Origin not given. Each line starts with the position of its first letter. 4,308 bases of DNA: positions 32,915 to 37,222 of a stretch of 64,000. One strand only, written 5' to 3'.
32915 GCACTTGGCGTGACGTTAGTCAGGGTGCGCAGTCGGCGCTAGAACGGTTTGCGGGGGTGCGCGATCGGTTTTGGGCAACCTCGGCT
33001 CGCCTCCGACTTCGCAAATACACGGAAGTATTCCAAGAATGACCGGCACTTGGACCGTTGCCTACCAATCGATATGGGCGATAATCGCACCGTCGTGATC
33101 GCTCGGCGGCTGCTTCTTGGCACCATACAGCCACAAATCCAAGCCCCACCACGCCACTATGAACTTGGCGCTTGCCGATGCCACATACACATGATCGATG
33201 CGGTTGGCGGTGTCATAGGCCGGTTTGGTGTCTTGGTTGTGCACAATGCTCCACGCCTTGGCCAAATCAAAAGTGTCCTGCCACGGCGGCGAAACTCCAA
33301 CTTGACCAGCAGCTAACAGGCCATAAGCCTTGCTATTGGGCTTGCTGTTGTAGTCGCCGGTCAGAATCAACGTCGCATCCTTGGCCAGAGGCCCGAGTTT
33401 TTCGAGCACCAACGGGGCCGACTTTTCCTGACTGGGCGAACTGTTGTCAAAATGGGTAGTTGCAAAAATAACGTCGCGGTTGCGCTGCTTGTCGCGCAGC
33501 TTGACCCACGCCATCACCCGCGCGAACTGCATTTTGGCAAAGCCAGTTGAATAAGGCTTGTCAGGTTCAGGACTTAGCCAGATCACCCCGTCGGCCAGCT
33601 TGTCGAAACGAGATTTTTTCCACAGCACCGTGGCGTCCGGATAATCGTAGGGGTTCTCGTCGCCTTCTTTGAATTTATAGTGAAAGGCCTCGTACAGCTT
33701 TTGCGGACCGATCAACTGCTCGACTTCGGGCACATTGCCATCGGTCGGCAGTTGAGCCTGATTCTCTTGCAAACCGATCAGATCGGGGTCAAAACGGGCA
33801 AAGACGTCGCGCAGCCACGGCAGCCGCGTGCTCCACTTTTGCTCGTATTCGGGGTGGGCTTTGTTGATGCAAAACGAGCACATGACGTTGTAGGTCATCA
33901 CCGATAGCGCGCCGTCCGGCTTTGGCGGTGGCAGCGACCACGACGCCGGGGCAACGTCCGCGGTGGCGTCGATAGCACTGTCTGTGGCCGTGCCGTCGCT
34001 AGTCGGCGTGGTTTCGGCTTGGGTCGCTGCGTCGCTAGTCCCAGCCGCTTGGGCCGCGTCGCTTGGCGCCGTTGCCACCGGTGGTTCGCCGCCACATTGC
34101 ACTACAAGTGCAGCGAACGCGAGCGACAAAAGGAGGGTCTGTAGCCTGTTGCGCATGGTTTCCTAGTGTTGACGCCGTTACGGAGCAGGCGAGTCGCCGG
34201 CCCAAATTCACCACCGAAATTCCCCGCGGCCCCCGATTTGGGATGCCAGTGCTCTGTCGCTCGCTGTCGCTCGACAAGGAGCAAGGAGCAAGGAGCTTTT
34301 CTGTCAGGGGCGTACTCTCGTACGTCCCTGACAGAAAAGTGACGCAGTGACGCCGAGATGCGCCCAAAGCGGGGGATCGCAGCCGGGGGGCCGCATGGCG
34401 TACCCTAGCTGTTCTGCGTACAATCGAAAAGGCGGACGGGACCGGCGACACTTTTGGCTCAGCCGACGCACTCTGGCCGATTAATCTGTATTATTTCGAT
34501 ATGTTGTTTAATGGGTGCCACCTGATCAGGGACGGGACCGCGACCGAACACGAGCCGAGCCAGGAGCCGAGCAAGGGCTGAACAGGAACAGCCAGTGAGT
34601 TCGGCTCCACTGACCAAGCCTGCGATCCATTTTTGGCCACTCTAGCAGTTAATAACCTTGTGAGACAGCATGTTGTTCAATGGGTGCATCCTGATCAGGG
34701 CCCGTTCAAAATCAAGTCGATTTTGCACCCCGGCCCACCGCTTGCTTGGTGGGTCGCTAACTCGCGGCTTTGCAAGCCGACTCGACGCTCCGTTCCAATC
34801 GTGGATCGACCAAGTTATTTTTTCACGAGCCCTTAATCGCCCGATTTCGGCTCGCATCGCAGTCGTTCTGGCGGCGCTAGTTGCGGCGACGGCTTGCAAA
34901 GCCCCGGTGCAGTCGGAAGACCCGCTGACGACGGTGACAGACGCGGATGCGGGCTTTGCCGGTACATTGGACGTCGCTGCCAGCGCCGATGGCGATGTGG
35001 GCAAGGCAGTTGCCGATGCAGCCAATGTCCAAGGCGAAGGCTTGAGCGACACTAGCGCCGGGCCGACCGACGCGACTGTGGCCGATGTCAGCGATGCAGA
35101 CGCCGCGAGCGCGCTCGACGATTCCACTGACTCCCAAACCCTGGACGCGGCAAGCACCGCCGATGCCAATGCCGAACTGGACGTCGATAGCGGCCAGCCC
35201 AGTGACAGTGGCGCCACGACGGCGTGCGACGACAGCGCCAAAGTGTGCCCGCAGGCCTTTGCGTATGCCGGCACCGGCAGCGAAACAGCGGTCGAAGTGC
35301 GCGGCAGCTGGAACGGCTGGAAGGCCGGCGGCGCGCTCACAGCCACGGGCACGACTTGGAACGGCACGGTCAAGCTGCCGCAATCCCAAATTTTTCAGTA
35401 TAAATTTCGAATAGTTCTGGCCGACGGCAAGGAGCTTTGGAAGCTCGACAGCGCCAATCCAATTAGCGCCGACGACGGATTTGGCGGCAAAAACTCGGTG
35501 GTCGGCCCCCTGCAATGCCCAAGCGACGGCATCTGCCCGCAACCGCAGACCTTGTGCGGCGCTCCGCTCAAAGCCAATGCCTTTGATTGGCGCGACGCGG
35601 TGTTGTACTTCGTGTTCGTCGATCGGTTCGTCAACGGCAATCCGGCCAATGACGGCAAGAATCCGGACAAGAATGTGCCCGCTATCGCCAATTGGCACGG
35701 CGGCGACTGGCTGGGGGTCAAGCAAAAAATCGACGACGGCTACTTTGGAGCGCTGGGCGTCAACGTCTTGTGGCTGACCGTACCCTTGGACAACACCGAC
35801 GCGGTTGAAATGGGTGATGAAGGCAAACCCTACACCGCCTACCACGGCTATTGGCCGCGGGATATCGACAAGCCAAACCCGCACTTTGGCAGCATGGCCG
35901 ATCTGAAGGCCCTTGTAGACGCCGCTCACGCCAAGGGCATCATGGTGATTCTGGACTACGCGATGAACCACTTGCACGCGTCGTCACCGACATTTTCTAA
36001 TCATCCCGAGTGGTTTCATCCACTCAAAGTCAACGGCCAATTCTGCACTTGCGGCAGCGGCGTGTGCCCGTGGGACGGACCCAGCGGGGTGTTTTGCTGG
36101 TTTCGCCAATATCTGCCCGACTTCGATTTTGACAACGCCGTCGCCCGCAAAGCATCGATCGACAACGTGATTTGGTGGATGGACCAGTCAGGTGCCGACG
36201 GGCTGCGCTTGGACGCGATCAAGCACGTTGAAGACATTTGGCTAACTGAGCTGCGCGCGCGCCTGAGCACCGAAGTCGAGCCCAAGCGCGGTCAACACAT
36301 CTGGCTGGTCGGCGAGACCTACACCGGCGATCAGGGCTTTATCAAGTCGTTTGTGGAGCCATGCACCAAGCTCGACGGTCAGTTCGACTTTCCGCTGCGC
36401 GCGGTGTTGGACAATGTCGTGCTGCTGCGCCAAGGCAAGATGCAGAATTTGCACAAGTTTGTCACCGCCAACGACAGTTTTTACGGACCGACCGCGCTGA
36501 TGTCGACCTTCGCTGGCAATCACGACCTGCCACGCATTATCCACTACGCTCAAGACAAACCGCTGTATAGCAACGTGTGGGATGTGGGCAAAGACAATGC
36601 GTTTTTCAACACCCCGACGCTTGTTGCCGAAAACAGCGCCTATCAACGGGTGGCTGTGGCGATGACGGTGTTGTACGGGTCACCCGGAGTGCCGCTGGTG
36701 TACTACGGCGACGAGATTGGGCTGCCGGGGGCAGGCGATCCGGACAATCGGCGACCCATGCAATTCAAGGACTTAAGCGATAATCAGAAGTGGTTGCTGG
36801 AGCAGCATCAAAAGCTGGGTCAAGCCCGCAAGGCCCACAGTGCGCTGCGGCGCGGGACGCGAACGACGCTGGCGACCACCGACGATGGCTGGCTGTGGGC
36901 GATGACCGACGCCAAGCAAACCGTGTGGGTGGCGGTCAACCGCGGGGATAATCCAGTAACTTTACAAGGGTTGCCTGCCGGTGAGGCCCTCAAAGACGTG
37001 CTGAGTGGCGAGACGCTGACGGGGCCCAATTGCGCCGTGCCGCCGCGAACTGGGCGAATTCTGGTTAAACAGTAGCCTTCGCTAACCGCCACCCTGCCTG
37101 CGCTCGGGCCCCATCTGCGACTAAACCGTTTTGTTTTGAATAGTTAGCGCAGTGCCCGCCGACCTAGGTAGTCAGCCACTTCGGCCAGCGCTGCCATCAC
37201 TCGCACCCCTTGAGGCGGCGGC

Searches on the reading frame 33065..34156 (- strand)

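Call 11: search_protein_families(library=pfam, proteins=[window:33065-34156:-])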
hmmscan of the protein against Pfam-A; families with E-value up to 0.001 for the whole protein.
window:33065-34156:- (364 aa): 1 family
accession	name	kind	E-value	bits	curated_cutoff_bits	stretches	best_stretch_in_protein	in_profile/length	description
PF03372.29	Exo_endo_phos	-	3.5e-09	37.2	24.5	1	87-354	1-225/225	Endonuclease/Exonuclease/phosphatase family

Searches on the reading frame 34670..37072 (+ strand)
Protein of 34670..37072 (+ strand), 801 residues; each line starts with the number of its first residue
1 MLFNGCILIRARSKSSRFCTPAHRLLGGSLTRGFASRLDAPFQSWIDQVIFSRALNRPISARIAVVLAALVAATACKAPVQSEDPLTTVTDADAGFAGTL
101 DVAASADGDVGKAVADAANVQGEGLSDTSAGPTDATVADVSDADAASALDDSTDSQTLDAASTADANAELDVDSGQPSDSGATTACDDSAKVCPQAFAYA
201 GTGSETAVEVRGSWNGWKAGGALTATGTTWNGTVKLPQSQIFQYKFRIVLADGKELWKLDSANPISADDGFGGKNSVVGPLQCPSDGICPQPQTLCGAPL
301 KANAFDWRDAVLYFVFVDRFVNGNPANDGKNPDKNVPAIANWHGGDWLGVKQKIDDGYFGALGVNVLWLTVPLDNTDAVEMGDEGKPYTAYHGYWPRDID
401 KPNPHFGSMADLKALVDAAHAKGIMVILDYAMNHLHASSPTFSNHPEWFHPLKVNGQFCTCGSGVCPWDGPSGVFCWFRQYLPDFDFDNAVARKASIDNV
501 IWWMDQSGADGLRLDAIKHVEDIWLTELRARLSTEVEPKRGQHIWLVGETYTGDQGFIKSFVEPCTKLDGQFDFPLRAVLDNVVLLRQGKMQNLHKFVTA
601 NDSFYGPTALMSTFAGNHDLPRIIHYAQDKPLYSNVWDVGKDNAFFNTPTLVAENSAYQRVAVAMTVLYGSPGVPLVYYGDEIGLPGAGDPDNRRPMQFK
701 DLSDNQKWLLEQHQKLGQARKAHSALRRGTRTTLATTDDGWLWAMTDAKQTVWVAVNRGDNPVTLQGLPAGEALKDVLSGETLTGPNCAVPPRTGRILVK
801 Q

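Call 11: search_protein_families(library=pfam, proteins=[window:34670-37072:+])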
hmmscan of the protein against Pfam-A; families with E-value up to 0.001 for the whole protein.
window:34670-37072:+ (801 aa): 3 families
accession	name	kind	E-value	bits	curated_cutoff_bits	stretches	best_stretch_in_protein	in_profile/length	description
PF00128.31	Alpha-amylase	-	2.3e-37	129.7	22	1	314-689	1-360/446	Alpha amylase, catalytic domain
PF16561.11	AMPK1_CBM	-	2.6e-05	24.8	26.8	1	194-269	2-69/85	Glycogen recognition site of AMP-activated protein kinase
PF00686.25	CBM_20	-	0.00046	20.4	23.3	0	212-261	28-81/97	Starch binding domain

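Call 17: find_homologous_proteins(query=window:34670-37072:+)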
Query window:34670-37072:+ (801 aa): 893 proteins with E <= 0.001 among 8000 candidates; the best 120 are listed.
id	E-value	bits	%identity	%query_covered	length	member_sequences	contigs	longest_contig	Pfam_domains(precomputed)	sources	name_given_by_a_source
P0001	0.0e+0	1669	95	93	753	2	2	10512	PF00128.32,PF16561.12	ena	-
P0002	0.0e+0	1148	67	91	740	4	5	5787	PF00128.32,PF16561.12,PF00686.26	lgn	-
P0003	0.0e+0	1145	67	91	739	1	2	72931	PF00128.32,PF16561.12,PF00686.26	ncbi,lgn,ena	-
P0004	0.0e+0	1071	63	93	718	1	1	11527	PF00128.32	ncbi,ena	-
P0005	0.0e+0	1039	63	91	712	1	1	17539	PF00128.32,PF16561.12,PF00686.26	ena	-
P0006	1.4e-298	1011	68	78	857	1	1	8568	PF00128.32,PF16561.12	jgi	-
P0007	1.0e-290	985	62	86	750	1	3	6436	PF00128.32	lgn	-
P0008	8.5e-289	978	70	74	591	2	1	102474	PF00128.32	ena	-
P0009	2.1e-288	977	59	91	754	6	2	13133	PF00128.32,PF16561.12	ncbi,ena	-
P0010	1.4e-287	974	59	91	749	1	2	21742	PF00128.32,PF16561.12,PF00686.26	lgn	-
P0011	1.9e-283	961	59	92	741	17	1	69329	PF02922.25,PF00128.32,PF16561.12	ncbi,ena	-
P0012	6.7e-277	939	58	93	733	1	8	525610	PF00128.32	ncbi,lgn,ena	-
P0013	2.4e-270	917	63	77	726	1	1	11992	PF00128.32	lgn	-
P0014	1.0e-269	915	56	92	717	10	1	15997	PF00128.32,PF16561.12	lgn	-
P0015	7.9e-267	906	57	91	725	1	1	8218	PF00128.32,PF00686.26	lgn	-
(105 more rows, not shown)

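Call 19: find_encoding_contigs(protein=P0001, flank=10000, max_places=5)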
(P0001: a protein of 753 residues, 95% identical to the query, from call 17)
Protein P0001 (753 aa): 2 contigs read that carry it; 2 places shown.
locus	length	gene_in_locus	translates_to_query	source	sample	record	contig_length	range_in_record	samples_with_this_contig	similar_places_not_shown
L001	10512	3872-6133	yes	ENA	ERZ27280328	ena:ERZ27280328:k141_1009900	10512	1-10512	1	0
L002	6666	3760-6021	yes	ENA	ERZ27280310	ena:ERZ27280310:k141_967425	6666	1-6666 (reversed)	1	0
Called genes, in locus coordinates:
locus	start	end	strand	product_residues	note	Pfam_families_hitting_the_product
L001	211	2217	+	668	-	PF00082:Peptidase_S8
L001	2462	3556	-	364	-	PF03372:Exo_endo_phos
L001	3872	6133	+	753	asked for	PF16561:AMPK1_CBM (faint), PF00128:Alpha-amylase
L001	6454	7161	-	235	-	-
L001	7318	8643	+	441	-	-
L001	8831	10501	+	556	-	-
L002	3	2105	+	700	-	?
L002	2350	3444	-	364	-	PF03372:Exo_endo_phos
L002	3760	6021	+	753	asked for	PF16561:AMPK1_CBM (faint), PF00128:Alpha-amylase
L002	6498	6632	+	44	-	-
